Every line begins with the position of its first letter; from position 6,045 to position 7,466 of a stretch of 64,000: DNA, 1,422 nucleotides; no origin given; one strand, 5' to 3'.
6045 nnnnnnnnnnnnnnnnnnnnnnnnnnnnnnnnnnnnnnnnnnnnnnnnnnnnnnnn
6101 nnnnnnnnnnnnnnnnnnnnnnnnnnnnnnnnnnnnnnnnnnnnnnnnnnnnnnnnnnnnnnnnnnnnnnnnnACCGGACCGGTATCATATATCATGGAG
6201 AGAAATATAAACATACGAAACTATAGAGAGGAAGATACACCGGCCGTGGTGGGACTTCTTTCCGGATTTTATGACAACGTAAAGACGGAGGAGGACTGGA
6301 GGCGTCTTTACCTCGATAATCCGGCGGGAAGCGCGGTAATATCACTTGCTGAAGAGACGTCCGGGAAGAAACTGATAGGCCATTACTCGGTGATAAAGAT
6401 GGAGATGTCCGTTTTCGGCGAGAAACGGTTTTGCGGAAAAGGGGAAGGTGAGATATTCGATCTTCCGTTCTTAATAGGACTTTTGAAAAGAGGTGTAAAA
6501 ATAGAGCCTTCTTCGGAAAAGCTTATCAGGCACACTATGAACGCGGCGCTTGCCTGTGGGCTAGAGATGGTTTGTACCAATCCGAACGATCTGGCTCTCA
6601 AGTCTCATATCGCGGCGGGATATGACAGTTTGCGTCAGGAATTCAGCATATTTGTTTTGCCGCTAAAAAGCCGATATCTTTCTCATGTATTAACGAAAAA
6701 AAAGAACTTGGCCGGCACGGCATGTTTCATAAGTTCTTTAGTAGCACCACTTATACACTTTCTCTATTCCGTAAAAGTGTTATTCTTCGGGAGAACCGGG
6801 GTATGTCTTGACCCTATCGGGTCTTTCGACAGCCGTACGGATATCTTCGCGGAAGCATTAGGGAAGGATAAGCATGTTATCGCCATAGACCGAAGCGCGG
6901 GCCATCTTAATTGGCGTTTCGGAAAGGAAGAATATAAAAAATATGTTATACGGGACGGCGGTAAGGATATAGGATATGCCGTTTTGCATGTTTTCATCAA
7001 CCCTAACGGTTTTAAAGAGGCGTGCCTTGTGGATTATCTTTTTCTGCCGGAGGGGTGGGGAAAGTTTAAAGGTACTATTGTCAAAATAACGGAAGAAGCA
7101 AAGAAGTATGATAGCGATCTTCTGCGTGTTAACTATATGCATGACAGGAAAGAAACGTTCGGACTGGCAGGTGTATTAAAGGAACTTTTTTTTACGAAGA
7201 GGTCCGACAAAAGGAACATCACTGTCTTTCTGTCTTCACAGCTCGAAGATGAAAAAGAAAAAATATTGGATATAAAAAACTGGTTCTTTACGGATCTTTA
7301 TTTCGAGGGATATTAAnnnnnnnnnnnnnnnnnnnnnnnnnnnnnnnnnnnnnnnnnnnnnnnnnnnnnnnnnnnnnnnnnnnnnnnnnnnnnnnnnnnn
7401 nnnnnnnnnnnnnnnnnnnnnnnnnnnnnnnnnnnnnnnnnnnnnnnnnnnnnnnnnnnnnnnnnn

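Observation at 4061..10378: ACP-centred tailoring module embedded in the glycan locus (FkbH-like loader + ACP + GNAT/FemAB acyltransferase + GT2-methyltransferase fusion + MaoC-SDR fusion)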

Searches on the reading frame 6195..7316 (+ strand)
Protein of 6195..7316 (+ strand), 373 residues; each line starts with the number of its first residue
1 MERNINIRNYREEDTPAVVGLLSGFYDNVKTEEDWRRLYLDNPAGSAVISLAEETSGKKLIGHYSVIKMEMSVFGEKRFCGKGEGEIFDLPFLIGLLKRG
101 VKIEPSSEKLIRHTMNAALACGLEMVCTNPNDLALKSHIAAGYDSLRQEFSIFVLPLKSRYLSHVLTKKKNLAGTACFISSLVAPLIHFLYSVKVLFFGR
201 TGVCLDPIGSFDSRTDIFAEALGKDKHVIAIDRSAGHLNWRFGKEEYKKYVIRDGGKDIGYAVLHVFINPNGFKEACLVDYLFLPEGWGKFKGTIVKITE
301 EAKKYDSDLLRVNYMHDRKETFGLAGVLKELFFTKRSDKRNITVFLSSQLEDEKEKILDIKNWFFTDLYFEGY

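Call 3: search_protein_families(library=pfam, proteins=[window:6195-7316:+], max_evalue=0.01)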
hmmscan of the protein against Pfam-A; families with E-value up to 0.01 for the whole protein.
window:6195-7316:+ (373 aa): 0 families

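Call 4: search_protein_families(library=ncbifam, proteins=[window:6195-7316:+], max_evalue=0.1)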
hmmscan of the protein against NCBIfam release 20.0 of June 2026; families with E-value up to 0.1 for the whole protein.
window:6195-7316:+ (373 aa): 0 families

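Call 17: search_solved_structures(query=window:6195-7316:+, max_evalue=10)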
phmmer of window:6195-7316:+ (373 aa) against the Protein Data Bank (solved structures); distinct sequences matched with E-value up to 10: 0.

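Call 18: find_homologous_proteins(query=window:6195-7316:+)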
Query window:6195-7316:+ (373 aa): 22 proteins with E <= 0.001 among 3250 candidates.
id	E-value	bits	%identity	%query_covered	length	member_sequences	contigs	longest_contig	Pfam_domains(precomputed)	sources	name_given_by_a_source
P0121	2.7e-251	851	100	100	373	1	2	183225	-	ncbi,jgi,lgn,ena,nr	ncbi:MAG: hypothetical protein ABIG55_03640 [Candidatus Omnitrophota bacterium]|nr:hypothetical prot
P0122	2.8e-117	410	51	100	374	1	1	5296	-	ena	-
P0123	1.4e-116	408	50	100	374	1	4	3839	-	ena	-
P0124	2.6e-114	400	51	97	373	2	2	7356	-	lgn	-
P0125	1.8e-112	394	49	100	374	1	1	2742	-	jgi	-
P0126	1.1e-110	388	48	100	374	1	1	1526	-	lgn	-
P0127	8.4e-108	379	46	100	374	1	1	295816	-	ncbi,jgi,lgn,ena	-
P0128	1.2e-107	378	48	100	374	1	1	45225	-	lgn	-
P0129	2.7e-107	377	47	100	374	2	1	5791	-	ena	-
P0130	1.0e-106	375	46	100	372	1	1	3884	-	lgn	-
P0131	2.0e-106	374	49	100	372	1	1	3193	-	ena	-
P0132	2.2e-106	374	47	100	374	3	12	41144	-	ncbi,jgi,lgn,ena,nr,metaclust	ncbi:MAG: hypothetical protein A3I73_00130 [Omnitrophica bacterium RIFCSPLOWO2_02_FULL_45_16]|nr:MAG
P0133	6.6e-106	373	47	100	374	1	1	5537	-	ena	-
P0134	8.3e-105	369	47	100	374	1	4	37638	-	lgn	-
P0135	4.7e-103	363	48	100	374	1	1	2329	-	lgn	-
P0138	6.0e-93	330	46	100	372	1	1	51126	-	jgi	jgi:hypothetical protein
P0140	1.5e-86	309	40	99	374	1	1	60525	-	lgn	-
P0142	7.3e-67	244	37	100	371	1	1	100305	-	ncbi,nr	ncbi:MAG: hypothetical protein HY761_10705 [Candidatus Omnitrophica bacterium]|nr:hypothetical prote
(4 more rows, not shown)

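Call 32: predict_structure(alignment_id=A1)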
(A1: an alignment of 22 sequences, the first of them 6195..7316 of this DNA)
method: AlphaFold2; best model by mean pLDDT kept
length: 373 residues; sequences in the alignment: 22
mean_pLDDT: 90.4   pTM: 0.87
mean pLDDT of the five models: 90.4, 90.3, 90.3, 90.3, 88.9
residues with pLDDT >= 90: 242; 70-90: 121; 50-70: 8; < 50: 2
segments of 3 or more residues with pLDDT < 50: none
pLDDT, mean of each block of 10 residues (from residue 1): 79 92 81 90 92 84 94 94 89 87 83 97 95 91 95 93 84 80 86 79 92 92 90 91 93 94 95 95 94 96 96 95 95 91 95 96 89 48
secondary structure, 60 per line:
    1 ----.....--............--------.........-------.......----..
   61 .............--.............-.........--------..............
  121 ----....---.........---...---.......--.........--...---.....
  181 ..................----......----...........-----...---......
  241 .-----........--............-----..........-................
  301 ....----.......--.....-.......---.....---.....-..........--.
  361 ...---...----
elements in order: E5-9 H12-23 H32-40 E48-54 E59-73 E76-88 H90-98 H107-120 E125-128 H132-140 E144-146 E150-156 H159-167 H176-198 E203-208 H213-223 E229-231 H235-241 E247-254 E257-268 E274-283 H285-304 E309-315 H318-322 H324-330 E334-338 E342-346 H348-357

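Call 35: find_related_loci(query=A1, collection=metagenome_contigs, flank=10000)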
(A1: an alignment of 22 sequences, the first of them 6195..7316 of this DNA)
Query A1 (373 aa) in metagenome_contigs; peptide patterns used: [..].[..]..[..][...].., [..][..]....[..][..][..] (x = any residue, [..] = any of these).
377 stretches matched a pattern; 7 encode a relative of the query (tblastn E <= 1e-3); 7 distinct loci.
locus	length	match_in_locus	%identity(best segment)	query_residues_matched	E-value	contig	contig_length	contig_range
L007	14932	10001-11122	51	1-373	5e-123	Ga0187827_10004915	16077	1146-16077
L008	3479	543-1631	51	12-373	1e-124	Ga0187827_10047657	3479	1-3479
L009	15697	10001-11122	46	1-373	2e-116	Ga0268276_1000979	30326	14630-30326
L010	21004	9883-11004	47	1-373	2e-114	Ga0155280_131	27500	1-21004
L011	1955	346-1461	41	1-371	2e-102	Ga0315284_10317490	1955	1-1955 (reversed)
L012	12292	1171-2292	47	1-373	1e-114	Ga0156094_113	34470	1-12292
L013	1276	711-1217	45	1-168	1e-45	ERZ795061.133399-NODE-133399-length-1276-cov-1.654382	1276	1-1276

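Call 37: find_encoding_contigs(protein=P0142, flank=10000, max_places=2)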
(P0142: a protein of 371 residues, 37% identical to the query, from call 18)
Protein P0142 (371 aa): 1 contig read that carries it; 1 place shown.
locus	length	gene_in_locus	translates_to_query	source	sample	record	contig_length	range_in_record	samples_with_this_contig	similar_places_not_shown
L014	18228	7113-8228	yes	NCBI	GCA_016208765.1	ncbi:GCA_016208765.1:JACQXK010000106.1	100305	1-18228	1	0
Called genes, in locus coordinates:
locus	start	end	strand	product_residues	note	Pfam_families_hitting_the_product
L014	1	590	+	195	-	PF04055:Radical_SAM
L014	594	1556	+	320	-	PF03706:LPG_synthase_TM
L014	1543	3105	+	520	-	PF02366:PMT (weak), PF13231:PMT_2 (weak)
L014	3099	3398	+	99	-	-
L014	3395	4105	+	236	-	PF00106:adh_short, PF01370:Epimerase, PF08659:KR (weak), PF13561:adh_short_C2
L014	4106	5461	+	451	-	PF00501:AMP-binding, PF23562:AMP-binding_C_3 (weak), PF13193:AMP-binding_C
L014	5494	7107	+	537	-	PF01522:Polysacc_deac_1 (weak)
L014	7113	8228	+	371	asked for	-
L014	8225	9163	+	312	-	PF00535:Glycos_transf_2, PF13641:Glyco_tranf_2_3 (weak)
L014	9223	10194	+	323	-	PF01073:3Beta_HSD, PF01370:Epimerase, PF02719:Polysacc_synt_2, PF04321:RmlD_sub_bind, PF16363:GDP_Man_Dehyd, PF07993:NAD_binding_4, PF13460:NAD_binding_10 (weak)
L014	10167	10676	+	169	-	PF25084:LbH_EIF2B, PF00132:Hexapep, PF14602:Hexapep_2 (faint), PF25087:GMPPB_C (weak), PF00132:Hexapep (weak)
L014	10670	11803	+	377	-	PF03663:Glyco_hydro_76 (faint), PF09492:Pec_lyase (faint), PF25840:Ulvan_lyase_N (faint), PF07470:Glyco_hydro_88 (faint)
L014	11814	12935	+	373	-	PF02350:Epimerase_2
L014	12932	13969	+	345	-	PF13439:Glyco_transf_4 (faint), PF00534:Glycos_transf_1, PF13692:Glyco_trans_1_4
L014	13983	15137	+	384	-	PF01075:Glyco_transf_9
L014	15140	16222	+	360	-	PF13439:Glyco_transf_4, PF00982:Glyco_transf_20 (faint), PF20706:GT4-conflict, PF00534:Glycos_transf_1, PF13692:Glyco_trans_1_4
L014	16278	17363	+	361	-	PF00534:Glycos_transf_1, PF13692:Glyco_trans_1_4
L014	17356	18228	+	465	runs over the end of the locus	PF13727:CoA_binding_3, PF02397:Bac_transf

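Call 38: find_encoding_contigs(protein=P0140, flank=10000, max_places=2)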
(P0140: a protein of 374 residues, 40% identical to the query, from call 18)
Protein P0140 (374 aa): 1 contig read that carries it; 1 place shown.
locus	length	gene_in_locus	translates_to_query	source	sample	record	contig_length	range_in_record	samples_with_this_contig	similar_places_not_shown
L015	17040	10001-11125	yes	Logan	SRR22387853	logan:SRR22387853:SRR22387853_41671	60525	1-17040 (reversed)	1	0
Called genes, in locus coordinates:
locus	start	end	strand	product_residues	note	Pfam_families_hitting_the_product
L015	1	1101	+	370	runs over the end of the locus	PF13439:Glyco_transf_4, PF13579:Glyco_trans_4_4 (faint), PF00534:Glycos_transf_1, PF13692:Glyco_trans_1_4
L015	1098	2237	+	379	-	PF00534:Glycos_transf_1, PF13692:Glyco_trans_1_4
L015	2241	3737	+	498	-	PF01139:RtcB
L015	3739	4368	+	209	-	PF02223:Thymidylate_kin (weak)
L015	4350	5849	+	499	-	PF02310:B12-binding, PF04055:Radical_SAM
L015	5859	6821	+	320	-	PF03706:LPG_synthase_TM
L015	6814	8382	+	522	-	PF02366:PMT (weak), PF13231:PMT_2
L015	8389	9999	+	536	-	-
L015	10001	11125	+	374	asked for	-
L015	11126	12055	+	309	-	PF00535:Glycos_transf_2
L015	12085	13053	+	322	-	PF01073:3Beta_HSD, PF01370:Epimerase, PF02719:Polysacc_synt_2, PF04321:RmlD_sub_bind (weak), PF16363:GDP_Man_Dehyd, PF07993:NAD_binding_4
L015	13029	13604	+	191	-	PF25084:LbH_EIF2B, PF25087:GMPPB_C (faint), PF00132:Hexapep, PF14602:Hexapep_2 (faint), PF00132:Hexapep (weak)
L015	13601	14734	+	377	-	PF03663:Glyco_hydro_76 (faint), PF07470:Glyco_hydro_88 (faint)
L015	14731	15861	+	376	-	PF02350:Epimerase_2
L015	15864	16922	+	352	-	PF13439:Glyco_transf_4 (faint), PF00534:Glycos_transf_1, PF13692:Glyco_trans_1_4 (weak)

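Call 39: find_encoding_contigs(protein=P0138, flank=10000, max_places=2)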
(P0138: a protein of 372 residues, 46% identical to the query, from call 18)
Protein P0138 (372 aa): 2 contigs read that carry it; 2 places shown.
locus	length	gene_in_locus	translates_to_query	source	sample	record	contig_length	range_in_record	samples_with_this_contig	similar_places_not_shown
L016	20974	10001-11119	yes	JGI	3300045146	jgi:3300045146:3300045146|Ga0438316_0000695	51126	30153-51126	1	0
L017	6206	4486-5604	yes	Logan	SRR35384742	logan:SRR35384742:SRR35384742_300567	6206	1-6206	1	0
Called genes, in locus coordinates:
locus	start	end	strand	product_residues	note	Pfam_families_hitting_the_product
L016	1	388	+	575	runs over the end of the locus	PF02223:Thymidylate_kin (faint), PF13692:Glyco_trans_1_4, PF13524:Glyco_trans_1_2 (weak), PF00534:Glycos_transf_1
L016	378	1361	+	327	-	PF14907:NTP_transf_5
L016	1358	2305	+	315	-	PF03706:LPG_synthase_TM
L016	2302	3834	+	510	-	PF13231:PMT_2 (weak)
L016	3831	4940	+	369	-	PF13439:Glyco_transf_4, PF13579:Glyco_trans_4_4 (faint), PF20706:GT4-conflict, PF00534:Glycos_transf_1, PF13692:Glyco_trans_1_4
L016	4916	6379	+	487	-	PF02310:B12-binding, PF04055:Radical_SAM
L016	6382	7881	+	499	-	PF01522:Polysacc_deac_1 (weak)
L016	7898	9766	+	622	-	-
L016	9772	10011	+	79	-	-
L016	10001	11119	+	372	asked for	-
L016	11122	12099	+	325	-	PF00535:Glycos_transf_2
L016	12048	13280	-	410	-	PF01575:MaoC_dehydratas, PF00106:adh_short, PF08659:KR (weak), PF13561:adh_short_C2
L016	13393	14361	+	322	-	PF01073:3Beta_HSD, PF01370:Epimerase, PF02719:Polysacc_synt_2, PF04321:RmlD_sub_bind, PF16363:GDP_Man_Dehyd, PF07993:NAD_binding_4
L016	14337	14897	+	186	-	PF25084:LbH_EIF2B (faint), PF25247:LbH_GLGC (faint), PF14602:Hexapep_2 (faint), PF00132:Hexapep, PF25087:GMPPB_C (weak), PF00132:Hexapep (weak)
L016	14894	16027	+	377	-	PF07470:Glyco_hydro_88 (faint), PF01532:Glyco_hydro_47 (faint), PF03663:Glyco_hydro_76 (weak)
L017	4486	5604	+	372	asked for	-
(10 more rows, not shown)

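Call 74: search_protein_representatives(alignment_id=A1)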
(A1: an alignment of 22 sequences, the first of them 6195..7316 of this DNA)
Query: 22 sequences, 374 profile positions. Proteins with E-value up to 0.001 (for the whole library): 2416; up to 1e-10: 486; up to 1e-30: 14. The best 150 are listed.
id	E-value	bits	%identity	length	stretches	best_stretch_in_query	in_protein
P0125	3.7e-167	572.5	-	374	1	1-374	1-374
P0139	4.8e-160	549.0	-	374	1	1-373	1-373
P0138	2.8e-152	523.5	-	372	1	1-374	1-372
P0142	6.0e-140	482.9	-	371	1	3-374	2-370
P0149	7.2e-130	449.7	-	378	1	5-372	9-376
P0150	2.0e-115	402.2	-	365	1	14-372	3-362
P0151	1.3e-109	383.1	-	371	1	6-374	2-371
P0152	2.9e-108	378.6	-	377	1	3-374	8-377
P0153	1.8e-85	303.6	-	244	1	98-334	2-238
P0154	3.9e-46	174.2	-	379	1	1-372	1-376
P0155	5.6e-39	150.6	-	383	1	4-370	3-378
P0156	1.3e-37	146.1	-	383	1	5-366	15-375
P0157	5.3e-37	144.1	-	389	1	3-370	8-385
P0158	1.8e-35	139.1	-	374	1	6-370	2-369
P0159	9.1e-30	120.3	-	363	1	6-367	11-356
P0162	2.2e-25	105.9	-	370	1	4-368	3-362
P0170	1.1e-22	97.0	-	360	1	6-295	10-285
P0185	1.9e-20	89.7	-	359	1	1-358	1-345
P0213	2.6e-18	82.6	-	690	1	4-367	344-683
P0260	2.8e-16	75.9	-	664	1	23-331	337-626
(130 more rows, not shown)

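Call 75: search_protein_families(library=pfam, proteins=[P0154, P0156, P0159, P0162, P0170, P0185, P0213, P0260], max_evalue=0.01)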
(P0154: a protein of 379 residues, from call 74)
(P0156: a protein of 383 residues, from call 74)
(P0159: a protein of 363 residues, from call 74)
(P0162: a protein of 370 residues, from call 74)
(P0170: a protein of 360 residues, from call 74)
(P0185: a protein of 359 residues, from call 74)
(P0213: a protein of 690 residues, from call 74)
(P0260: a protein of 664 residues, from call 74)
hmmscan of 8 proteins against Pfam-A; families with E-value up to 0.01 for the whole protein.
P0154 (379 aa): 1 family
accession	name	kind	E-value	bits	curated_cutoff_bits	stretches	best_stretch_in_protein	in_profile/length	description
PF13527.13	Acetyltransf_9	-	9.9e-05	22.8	25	1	10-135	5-117/127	Acetyltransferase (GNAT) domain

P0156 (383 aa): 1 family
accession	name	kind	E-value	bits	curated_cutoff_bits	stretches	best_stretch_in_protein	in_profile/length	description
PF13527.13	Acetyltransf_9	-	0.0038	17.7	25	1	17-150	2-122/127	Acetyltransferase (GNAT) domain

P0159 (363 aa): 5 families
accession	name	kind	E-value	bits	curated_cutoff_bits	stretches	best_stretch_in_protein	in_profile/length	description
PF13527.13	Acetyltransf_9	-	1.3e-21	77.3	25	1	12-130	2-115/127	Acetyltransferase (GNAT) domain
PF00583.31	Acetyltransf_1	-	4e-10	40.4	20.7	2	227-305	23-96/116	Acetyltransferase (GNAT) family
PF13508.13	Acetyltransf_7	-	4.5e-09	37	27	1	55-112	2-53/84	Acetyltransferase (GNAT) domain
PF13673.13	Acetyltransf_10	-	9.7e-05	22.8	23.6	0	242-303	30-86/128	Acetyltransferase (GNAT) domain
PF01233.25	NMT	-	0.0088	16.4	25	0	44-91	63-112/160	Myristoyl-CoA:protein N-myristoyltransferase, N-terminal domain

P0162 (370 aa): 2 families
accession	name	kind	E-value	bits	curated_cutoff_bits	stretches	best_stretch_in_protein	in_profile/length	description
PF13527.13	Acetyltransf_9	-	7.1e-09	36.2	25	1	7-113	3-105/127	Acetyltransferase (GNAT) domain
PF00583.31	Acetyltransf_1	-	0.0033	18.1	20.7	0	223-279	20-70/116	Acetyltransferase (GNAT) family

P0170 (360 aa): 3 families
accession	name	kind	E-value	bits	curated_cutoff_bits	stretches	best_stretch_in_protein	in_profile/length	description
PF13527.13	Acetyltransf_9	-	4.4e-12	46.5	25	1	12-131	3-117/127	Acetyltransferase (GNAT) domain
PF00583.31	Acetyltransf_1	-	6.3e-05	23.7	20.7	0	38-133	20-111/116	Acetyltransferase (GNAT) family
PF13508.13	Acetyltransf_7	-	0.00069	20.4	27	0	49-117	2-62/84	Acetyltransferase (GNAT) domain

P0185 (359 aa): 4 families
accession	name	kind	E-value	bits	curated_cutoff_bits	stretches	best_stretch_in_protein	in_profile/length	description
PF13527.13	Acetyltransf_9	-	2.3e-12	47.5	25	1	40-137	30-125/127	Acetyltransferase (GNAT) domain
PF00583.31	Acetyltransf_1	-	2.3e-10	41.2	20.7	1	38-136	24-116/116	Acetyltransferase (GNAT) family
PF13508.13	Acetyltransf_7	-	3.4e-06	27.8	27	1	50-117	2-63/84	Acetyltransferase (GNAT) domain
PF13673.13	Acetyltransf_10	-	0.00097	19.6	23.6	0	48-116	28-85/128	Acetyltransferase (GNAT) domain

P0213 (690 aa): 5 families
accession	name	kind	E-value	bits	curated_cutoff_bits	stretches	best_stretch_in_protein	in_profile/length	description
PF00535.33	Glycos_transf_2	-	3.6e-38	131.6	23.3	1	10-115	1-108/168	Glycosyl transferase family 2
PF13641.12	Glyco_tranf_2_3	-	2e-12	48.1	27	1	7-192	1-195/230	Glycosyltransferase like family 2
PF10111.15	Glyco_tranf_2_2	-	3.5e-11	43.6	27.3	1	10-109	1-105/276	Glycosyltransferase like family 2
PF13527.13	Acetyltransf_9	-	1.1e-09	38.8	25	1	347-460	2-114/127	Acetyltransferase (GNAT) domain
PF01303.22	Egg_lysin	-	0.006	17.1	27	0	526-581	10-65/121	Egg lysin (Sperm-lysin)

P0260 (664 aa): 5 families
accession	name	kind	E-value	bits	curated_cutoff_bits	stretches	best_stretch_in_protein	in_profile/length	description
PF01522.26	Polysacc_deac_1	-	4.2e-24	85.3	23.1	1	95-243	5-123/124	Polysaccharide deacetylase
PF13527.13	Acetyltransf_9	-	3.3e-10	40.5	25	1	338-434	20-115/127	Acetyltransferase (GNAT) domain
PF00583.31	Acetyltransf_1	-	1.5e-09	38.5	20.7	1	339-436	14-107/116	Acetyltransferase (GNAT) family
PF13508.13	Acetyltransf_7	-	5.1e-05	24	27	1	360-430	3-67/84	Acetyltransferase (GNAT) domain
PF01233.25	NMT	-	0.0063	16.8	25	0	332-425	47-142/160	Myristoyl-CoA:protein N-myristoyltransferase, N-terminal domain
